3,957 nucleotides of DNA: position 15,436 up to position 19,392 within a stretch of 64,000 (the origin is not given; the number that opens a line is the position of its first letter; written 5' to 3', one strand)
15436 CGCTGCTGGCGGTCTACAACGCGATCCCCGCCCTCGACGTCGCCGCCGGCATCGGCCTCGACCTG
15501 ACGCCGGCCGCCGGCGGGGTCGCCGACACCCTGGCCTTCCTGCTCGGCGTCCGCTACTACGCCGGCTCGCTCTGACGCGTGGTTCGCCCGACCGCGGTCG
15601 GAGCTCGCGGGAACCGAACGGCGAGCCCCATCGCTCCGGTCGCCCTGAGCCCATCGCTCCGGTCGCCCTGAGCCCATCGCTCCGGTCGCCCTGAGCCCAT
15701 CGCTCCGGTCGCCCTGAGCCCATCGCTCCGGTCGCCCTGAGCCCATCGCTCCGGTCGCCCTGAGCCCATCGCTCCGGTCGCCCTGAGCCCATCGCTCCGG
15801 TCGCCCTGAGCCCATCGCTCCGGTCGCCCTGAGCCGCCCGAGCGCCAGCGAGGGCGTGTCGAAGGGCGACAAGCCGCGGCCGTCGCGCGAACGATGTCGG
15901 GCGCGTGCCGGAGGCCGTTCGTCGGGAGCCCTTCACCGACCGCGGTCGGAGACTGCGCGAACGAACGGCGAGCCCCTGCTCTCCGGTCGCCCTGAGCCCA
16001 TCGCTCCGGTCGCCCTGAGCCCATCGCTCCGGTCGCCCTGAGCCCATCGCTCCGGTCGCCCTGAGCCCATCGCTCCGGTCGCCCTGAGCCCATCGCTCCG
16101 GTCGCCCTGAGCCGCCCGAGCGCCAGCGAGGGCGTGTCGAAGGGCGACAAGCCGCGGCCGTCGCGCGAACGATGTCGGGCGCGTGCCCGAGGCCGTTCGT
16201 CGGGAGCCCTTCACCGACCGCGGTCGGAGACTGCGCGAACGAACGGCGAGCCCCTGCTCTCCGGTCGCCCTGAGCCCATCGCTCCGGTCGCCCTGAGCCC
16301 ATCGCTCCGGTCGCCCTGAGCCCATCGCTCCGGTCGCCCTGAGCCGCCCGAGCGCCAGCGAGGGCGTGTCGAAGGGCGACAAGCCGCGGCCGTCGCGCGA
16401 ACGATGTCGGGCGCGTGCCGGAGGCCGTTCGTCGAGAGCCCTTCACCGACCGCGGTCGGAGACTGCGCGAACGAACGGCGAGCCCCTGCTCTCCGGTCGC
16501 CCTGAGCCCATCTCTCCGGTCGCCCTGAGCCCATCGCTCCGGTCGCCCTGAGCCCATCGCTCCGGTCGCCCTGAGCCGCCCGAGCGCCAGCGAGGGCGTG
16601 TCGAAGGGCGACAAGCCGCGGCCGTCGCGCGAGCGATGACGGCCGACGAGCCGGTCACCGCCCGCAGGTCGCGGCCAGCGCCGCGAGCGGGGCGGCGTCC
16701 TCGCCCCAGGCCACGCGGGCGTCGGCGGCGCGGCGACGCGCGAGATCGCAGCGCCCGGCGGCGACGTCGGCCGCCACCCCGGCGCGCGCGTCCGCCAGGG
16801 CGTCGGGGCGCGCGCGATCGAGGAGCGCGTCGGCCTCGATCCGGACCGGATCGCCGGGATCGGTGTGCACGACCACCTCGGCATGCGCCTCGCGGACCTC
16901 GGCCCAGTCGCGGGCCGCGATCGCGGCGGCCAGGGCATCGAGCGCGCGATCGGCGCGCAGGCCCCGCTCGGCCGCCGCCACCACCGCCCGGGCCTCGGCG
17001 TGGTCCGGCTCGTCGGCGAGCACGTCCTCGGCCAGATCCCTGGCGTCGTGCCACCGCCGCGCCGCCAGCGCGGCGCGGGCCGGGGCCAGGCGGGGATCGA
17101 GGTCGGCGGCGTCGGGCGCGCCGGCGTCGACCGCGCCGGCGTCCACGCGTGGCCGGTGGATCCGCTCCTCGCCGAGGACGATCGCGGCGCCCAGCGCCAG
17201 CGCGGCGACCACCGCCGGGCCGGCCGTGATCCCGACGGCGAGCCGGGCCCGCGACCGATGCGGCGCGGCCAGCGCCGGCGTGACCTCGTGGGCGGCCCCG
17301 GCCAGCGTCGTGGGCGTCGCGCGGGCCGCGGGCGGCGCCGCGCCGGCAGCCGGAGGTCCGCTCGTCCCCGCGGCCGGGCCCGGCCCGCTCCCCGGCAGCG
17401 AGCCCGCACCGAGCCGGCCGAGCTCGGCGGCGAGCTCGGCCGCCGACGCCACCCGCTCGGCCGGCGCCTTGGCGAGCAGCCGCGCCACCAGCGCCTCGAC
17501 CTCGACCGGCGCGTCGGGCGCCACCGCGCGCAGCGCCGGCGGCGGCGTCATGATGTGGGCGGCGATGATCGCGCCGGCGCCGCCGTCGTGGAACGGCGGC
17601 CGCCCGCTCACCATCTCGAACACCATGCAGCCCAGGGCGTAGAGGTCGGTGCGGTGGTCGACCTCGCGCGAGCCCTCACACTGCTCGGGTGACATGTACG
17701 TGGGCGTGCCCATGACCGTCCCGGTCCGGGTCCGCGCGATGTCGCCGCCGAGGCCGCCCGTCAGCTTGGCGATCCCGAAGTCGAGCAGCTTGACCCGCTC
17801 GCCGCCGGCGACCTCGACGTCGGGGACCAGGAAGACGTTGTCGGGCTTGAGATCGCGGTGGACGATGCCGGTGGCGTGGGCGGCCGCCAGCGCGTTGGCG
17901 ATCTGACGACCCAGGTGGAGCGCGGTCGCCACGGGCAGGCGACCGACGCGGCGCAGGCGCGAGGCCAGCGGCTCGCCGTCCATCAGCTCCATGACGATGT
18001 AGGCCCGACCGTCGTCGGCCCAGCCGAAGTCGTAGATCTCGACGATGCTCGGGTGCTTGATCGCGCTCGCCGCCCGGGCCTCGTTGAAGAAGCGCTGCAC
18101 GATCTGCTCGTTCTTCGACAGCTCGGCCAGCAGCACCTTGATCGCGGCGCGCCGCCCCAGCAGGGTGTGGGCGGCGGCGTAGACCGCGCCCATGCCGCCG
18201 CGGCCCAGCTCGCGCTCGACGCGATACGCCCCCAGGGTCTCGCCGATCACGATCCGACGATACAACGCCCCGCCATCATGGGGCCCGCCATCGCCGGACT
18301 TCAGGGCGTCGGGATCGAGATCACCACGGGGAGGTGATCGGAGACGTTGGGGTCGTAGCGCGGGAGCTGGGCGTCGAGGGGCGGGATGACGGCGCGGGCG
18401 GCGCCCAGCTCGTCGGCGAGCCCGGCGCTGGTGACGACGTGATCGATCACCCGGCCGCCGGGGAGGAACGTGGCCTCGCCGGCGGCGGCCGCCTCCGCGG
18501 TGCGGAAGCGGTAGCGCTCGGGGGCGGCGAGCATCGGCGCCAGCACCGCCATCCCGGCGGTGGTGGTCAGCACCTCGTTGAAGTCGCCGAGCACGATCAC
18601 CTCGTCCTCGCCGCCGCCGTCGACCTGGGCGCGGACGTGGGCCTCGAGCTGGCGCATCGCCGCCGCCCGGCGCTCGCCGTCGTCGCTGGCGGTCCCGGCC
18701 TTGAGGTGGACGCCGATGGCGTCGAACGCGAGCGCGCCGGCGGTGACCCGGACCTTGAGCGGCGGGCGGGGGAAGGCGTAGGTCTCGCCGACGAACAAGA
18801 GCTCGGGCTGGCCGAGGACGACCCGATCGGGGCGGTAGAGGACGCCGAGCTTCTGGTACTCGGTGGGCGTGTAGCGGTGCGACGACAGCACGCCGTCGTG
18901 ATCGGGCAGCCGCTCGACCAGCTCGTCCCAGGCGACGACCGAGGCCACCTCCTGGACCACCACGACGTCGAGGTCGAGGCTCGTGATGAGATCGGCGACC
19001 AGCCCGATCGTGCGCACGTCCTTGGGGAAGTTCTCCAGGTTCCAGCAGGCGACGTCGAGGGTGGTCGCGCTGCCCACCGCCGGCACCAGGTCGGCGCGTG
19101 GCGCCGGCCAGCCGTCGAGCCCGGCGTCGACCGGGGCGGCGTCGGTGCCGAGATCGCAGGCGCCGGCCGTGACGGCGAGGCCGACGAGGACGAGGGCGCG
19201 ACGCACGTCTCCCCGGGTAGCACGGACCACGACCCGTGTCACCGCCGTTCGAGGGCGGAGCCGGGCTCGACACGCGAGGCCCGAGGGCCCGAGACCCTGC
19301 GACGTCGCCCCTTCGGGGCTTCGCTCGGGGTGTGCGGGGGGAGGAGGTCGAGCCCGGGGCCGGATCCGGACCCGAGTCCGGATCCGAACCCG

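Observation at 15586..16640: Composite tandem-repeat element (about 170-nt module + n x 23-nt repeat, with internal 14-nt perfect palindrome) forming a roughly 1 kb array; inverted copy at 21650-22128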

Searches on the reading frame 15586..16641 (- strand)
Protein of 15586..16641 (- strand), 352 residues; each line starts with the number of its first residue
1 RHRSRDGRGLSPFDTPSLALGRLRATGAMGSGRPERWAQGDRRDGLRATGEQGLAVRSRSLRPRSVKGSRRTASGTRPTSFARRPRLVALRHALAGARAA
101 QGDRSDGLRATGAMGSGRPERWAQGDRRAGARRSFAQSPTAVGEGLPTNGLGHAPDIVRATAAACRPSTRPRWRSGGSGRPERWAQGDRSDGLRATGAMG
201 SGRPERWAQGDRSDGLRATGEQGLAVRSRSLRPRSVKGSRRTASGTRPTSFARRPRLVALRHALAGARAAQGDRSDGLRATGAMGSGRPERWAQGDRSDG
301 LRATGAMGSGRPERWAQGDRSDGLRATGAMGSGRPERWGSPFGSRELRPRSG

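Call 68: find_homologous_proteins(query=window:15586-16641:-, max_evalue=0.001)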
Query window:15586-16641:- (352 aa): 6 proteins with E <= 0.001 among 8000 candidates.
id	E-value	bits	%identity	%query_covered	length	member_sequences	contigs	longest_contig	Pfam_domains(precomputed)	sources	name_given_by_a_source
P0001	2.3e-60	223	54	47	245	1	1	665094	-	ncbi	-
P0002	3.2e-38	150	37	73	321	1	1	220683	-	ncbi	-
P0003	9.3e-17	80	48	30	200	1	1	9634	-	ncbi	-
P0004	1.5e-11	62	42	38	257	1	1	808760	-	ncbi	-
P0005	3.2e-10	58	39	79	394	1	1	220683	-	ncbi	-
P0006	9.9e-6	43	54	20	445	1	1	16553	-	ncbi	-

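Call 69: find_encoding_contigs(protein=P0001, flank=10000, max_places=3)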
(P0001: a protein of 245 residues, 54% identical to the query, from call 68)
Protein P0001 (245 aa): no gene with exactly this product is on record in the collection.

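Call 70: find_encoding_contigs(protein=P0002, flank=10000, max_places=3)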
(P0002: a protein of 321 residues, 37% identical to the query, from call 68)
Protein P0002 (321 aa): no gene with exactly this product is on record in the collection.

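Call 71: find_encoding_contigs(protein=P0004, flank=10000, max_places=3)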
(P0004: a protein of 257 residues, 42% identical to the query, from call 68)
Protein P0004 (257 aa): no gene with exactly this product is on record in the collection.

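Call 72: list_cluster_members(proteins=[P0001, P0002, P0003, P0004, P0005, P0006])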
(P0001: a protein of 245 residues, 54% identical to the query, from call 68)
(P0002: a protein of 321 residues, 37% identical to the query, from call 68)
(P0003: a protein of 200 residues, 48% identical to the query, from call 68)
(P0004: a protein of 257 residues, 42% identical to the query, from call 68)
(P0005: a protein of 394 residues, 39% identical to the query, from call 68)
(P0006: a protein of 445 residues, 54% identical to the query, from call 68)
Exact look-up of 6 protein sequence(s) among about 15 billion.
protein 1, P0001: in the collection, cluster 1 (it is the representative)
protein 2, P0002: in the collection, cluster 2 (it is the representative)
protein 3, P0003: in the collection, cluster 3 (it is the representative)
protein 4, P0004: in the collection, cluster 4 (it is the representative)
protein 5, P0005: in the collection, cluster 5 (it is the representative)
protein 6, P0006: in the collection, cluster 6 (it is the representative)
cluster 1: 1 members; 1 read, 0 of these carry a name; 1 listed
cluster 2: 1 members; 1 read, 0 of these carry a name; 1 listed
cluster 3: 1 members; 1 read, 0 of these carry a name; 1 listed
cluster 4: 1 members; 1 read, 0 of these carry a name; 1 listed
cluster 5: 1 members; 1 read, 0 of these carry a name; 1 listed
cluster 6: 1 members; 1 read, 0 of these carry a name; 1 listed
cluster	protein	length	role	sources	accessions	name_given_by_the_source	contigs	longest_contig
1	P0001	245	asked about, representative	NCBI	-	-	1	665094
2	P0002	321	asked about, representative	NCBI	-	-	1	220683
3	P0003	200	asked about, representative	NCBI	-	-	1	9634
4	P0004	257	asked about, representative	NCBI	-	-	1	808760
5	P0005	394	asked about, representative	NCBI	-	-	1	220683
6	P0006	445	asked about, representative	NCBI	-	-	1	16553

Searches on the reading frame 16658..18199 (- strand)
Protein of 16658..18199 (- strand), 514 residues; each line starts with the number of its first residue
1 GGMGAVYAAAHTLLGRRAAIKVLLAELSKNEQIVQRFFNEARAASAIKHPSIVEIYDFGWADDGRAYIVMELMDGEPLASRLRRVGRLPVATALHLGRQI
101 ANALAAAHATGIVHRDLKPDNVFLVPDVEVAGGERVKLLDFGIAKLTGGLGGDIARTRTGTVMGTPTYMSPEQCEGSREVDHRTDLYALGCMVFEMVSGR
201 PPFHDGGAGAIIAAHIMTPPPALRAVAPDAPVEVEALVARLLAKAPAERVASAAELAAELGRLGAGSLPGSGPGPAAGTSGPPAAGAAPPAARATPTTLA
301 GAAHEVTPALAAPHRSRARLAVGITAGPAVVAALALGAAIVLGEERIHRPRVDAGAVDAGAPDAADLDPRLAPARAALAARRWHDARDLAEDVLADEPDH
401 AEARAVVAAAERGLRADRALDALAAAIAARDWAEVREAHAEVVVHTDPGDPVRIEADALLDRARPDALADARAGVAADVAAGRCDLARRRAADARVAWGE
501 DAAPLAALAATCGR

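Call 11: search_protein_families(library=pfam, proteins=[window:16658-18199:-])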
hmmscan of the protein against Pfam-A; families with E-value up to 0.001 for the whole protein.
window:16658-18199:- (514 aa): 3 families
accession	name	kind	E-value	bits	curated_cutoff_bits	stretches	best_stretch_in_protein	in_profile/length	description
PF00069.31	Pkinase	-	1.5e-43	149.6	31.7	1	1-251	10-253/263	Protein kinase domain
PF07714.23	PK_Tyr_Ser-Thr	-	4e-24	85.7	23.1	1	4-249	13-248/258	Protein tyrosine and serine/threonine kinase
PF06293.20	Kdo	-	0.00032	20.6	21.3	1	65-142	91-167/207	Lipopolysaccharide kinase (Kdo/WaaP) family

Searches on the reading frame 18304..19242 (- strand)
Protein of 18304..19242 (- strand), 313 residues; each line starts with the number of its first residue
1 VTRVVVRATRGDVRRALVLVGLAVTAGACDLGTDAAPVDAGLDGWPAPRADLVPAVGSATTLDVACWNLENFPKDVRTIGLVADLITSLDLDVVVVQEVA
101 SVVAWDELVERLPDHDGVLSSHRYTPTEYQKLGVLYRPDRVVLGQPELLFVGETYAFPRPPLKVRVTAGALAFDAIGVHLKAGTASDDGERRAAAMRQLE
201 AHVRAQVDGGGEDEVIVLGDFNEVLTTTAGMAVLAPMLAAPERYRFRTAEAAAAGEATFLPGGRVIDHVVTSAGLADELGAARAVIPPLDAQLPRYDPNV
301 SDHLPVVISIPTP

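Call 11: search_protein_families(library=pfam, proteins=[window:18304-19242:-])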
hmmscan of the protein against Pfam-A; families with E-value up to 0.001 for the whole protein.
window:18304-19242:- (313 aa): 1 family
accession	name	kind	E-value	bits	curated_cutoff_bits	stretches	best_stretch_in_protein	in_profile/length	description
PF03372.29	Exo_endo_phos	-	1.5e-10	41.7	24.5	1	67-303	3-225/225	Endonuclease/Exonuclease/phosphatase family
